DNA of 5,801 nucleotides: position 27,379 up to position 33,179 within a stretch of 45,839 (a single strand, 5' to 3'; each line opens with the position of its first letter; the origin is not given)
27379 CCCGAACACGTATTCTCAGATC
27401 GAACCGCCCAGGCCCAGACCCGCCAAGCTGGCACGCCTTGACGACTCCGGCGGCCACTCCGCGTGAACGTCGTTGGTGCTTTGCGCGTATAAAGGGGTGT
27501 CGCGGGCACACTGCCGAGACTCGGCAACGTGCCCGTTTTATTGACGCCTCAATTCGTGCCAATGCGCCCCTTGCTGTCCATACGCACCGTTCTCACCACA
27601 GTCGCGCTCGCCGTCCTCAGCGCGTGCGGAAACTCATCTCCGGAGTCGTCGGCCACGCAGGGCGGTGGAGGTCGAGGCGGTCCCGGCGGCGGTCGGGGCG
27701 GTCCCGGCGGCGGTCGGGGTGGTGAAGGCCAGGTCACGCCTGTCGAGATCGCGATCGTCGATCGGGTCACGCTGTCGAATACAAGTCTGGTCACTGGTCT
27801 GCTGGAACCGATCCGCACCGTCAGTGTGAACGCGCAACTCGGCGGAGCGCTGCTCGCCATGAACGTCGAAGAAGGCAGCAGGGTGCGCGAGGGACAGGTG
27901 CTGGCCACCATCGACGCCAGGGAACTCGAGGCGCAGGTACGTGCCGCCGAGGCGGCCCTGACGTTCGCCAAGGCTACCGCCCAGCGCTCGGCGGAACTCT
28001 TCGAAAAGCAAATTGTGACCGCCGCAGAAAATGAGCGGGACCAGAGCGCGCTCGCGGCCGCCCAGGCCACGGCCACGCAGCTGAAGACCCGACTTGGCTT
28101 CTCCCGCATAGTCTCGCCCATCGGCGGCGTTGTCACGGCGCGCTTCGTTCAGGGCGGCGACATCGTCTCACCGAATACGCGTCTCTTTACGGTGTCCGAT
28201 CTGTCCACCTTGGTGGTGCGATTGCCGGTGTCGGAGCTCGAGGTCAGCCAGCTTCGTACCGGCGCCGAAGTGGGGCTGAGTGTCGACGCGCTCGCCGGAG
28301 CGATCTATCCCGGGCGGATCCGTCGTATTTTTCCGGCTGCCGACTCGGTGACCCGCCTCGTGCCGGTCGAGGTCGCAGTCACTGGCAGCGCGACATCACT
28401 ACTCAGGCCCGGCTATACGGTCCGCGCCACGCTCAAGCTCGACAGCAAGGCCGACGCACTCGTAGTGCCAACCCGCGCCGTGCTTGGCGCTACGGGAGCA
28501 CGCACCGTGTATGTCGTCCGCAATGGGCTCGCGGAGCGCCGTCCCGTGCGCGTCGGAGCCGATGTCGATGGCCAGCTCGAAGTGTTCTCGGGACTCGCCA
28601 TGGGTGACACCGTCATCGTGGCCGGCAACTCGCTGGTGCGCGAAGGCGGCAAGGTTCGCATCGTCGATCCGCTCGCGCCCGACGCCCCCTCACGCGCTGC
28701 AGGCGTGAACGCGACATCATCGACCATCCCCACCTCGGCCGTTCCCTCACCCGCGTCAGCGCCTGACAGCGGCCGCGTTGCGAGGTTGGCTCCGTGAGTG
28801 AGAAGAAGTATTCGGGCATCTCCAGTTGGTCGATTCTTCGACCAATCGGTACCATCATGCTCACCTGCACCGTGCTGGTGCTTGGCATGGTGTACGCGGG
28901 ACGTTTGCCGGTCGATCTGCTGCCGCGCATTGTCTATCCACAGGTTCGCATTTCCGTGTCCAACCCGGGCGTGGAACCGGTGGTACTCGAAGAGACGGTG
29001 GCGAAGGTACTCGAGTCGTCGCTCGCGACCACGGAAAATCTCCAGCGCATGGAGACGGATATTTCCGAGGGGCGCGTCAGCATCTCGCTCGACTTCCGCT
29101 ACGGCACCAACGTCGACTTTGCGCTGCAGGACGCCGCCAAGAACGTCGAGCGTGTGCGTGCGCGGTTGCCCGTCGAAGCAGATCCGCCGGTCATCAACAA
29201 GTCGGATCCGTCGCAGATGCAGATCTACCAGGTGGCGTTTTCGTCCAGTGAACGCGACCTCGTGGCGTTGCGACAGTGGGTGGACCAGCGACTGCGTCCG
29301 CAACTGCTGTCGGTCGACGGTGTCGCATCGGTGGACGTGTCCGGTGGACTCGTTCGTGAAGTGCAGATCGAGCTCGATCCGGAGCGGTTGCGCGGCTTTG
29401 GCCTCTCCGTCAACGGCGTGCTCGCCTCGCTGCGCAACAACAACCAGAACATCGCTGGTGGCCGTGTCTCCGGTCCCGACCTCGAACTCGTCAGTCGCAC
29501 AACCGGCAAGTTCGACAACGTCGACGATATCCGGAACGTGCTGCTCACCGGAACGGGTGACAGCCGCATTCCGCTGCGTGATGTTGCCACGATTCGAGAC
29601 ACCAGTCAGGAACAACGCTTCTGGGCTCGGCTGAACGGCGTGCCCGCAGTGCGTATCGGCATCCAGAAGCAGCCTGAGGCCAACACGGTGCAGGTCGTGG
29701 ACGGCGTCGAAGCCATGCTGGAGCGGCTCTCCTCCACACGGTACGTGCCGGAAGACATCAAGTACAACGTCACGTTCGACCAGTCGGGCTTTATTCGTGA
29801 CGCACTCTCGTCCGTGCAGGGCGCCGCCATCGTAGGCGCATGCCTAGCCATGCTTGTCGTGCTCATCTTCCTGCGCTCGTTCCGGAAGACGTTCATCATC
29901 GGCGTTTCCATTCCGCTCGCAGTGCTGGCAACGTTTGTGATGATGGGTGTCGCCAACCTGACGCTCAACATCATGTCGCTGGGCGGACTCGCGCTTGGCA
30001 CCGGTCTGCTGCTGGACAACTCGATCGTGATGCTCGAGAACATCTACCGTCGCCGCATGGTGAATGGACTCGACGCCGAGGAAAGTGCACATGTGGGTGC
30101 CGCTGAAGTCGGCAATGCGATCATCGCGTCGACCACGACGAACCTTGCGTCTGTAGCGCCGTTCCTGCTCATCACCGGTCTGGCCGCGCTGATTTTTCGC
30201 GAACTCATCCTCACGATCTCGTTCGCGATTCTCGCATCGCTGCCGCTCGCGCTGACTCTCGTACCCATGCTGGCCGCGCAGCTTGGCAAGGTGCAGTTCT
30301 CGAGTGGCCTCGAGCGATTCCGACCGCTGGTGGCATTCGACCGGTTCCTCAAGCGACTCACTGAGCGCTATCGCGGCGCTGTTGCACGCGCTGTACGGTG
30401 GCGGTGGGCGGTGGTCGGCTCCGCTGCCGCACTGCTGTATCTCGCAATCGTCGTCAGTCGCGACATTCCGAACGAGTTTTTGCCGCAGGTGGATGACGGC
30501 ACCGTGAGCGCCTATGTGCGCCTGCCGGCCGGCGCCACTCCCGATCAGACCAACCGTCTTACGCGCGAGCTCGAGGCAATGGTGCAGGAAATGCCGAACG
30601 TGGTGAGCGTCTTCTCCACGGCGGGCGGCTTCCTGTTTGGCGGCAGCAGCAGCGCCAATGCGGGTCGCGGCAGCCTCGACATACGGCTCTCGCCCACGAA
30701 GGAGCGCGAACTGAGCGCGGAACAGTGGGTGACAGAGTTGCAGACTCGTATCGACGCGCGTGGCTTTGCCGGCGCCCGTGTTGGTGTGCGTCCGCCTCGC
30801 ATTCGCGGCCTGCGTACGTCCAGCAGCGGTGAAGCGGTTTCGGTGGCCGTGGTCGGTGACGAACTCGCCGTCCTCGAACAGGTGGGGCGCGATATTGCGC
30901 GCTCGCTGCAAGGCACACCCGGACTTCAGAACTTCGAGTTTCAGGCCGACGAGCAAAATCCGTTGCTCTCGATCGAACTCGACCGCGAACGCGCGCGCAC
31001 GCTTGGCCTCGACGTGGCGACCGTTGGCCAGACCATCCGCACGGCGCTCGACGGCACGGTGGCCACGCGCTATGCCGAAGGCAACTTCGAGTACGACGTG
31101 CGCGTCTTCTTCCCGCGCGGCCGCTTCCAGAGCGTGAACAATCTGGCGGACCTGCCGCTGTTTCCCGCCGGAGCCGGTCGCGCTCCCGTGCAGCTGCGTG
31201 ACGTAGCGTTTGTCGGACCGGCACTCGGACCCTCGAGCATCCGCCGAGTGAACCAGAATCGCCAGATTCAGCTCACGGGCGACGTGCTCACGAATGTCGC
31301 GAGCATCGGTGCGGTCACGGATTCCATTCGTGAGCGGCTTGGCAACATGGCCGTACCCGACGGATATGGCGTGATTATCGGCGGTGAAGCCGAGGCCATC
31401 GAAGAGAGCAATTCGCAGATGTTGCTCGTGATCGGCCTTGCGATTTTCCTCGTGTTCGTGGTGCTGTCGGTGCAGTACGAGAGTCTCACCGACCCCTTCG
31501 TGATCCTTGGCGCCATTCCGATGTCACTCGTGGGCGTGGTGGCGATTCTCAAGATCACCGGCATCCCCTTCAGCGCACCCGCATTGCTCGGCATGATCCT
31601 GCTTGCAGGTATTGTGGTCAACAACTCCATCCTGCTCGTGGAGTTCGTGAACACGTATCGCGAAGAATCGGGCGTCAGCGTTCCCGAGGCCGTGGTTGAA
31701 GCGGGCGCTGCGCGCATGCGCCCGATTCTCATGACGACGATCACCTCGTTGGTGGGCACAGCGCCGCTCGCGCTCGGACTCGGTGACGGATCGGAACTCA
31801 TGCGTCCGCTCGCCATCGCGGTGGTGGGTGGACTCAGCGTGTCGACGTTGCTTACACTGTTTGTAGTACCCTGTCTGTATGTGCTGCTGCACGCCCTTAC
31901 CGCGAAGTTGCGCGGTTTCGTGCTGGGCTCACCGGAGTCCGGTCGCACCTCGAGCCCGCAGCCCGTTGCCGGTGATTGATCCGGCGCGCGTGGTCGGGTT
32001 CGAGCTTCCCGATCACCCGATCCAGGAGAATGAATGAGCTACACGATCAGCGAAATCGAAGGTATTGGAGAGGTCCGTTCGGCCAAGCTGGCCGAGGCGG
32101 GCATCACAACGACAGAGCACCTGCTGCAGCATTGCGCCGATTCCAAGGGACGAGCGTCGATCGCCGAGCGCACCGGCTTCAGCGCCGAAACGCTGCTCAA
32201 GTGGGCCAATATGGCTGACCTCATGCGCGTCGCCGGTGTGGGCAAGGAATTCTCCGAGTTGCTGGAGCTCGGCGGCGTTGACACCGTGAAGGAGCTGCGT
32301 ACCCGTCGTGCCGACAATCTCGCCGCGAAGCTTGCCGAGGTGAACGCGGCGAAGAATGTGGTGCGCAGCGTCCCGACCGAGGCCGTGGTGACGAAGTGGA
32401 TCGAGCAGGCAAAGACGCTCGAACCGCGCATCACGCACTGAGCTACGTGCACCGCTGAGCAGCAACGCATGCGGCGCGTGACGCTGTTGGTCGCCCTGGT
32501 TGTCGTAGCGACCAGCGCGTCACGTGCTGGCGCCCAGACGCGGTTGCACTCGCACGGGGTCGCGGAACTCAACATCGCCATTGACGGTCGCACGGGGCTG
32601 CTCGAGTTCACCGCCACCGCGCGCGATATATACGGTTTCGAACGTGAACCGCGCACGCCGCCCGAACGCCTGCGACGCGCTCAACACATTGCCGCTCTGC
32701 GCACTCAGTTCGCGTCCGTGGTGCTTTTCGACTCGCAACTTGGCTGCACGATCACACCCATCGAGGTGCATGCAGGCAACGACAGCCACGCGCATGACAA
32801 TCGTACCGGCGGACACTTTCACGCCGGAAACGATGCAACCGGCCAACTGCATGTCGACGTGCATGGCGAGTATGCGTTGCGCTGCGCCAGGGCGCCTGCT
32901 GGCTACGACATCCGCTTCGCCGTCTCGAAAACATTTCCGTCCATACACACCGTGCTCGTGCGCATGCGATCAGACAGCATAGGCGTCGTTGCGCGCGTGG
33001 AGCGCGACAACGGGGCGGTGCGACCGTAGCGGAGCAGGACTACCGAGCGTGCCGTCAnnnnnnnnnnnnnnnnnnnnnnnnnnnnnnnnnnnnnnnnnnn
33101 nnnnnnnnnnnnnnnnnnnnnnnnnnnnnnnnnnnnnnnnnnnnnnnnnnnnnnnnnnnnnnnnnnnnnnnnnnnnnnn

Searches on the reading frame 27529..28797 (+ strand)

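Call 83: search_protein_families(library=pfam, proteins=[window:27529-28797:+], max_evalue=0.00001)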
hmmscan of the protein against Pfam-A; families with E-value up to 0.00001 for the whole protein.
window:27529-28797:+ (422 aa): 3 families
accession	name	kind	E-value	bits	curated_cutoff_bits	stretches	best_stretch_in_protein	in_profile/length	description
PF16576.10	HlyD_D23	-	1.8e-22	80.2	30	1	96-296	18-212/214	Barrel-sandwich domain of CusB or HlyD membrane-fusion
PF13437.12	HlyD_3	-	1.6e-20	74.2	22.2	1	194-295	2-106/106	HlyD family secretion protein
PF13533.13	Biotin_lipoyl_2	-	7.1e-08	32.5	29.8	0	98-129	1-32/32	Biotin-lipoyl like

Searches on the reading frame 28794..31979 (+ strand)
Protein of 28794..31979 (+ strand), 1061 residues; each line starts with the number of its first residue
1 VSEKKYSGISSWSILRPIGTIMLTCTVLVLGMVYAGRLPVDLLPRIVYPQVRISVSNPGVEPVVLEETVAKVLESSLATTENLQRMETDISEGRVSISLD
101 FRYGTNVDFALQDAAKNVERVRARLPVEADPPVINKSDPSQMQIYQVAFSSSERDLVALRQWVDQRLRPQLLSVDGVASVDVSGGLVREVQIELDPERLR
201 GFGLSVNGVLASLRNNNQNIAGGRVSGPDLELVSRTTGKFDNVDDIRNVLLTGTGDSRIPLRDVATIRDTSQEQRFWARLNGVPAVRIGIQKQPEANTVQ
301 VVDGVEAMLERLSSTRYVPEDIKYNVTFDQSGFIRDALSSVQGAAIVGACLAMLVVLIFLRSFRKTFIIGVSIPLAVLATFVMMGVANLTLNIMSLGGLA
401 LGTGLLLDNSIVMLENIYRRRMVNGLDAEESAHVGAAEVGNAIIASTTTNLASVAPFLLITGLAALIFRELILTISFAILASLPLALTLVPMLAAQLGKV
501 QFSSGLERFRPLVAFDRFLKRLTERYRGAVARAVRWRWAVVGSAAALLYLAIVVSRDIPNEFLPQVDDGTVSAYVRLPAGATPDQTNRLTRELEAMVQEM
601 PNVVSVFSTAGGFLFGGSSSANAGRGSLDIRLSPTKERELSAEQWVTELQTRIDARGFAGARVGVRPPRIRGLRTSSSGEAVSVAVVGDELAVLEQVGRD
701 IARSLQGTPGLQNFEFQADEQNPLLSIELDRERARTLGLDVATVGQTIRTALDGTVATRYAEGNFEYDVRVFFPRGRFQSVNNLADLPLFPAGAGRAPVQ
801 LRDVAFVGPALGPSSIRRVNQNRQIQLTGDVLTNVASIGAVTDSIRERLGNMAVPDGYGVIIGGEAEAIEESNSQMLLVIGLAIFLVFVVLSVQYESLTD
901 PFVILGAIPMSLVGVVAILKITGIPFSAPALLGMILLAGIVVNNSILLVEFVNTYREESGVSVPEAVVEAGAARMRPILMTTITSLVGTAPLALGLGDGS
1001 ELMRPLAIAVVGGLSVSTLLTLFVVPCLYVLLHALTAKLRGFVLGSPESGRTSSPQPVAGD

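Call 83: search_protein_families(library=pfam, proteins=[window:28794-31979:+], max_evalue=0.00001)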
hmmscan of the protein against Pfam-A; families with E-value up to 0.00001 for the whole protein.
window:28794-31979:+ (1061 aa): 2 families
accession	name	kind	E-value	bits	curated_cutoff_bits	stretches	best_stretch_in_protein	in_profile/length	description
PF00873.25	ACR_tran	-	8.1e-263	875.1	28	1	10-1033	2-1021/1021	AcrB/AcrD/AcrF family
PF03176.21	MMPL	-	1.9e-09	37.3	20.5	0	824-1032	91-302/333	MMPL family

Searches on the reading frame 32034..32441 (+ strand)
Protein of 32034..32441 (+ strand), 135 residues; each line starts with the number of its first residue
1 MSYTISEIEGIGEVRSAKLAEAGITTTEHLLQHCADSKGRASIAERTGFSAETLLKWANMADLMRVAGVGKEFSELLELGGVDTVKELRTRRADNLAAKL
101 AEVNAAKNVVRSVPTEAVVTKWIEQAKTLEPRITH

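Call 83: search_protein_families(library=pfam, proteins=[window:32034-32441:+], max_evalue=0.00001)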
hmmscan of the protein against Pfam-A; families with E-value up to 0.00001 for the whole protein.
window:32034-32441:+ (135 aa): 2 families
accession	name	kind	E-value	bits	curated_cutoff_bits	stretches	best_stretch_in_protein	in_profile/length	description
PF14229.12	DUF4332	-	2.4e-39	134.7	23.2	1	9-129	1-122/122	Domain of unknown function (DUF4332)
PF14520.12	HHH_5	-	4.6e-06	27.4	27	0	6-57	5-51/57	Helix-hairpin-helix domain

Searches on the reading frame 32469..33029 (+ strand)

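Call 83: search_protein_families(library=pfam, proteins=[window:32469-33029:+], max_evalue=0.00001)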
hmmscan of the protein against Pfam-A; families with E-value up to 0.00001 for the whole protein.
window:32469-33029:+ (186 aa): 1 family
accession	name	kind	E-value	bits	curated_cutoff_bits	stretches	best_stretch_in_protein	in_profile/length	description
PF10986.14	ZrgA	-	1.1e-29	104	27.4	1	27-184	2-159/161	ZrgA family zinc uptake protein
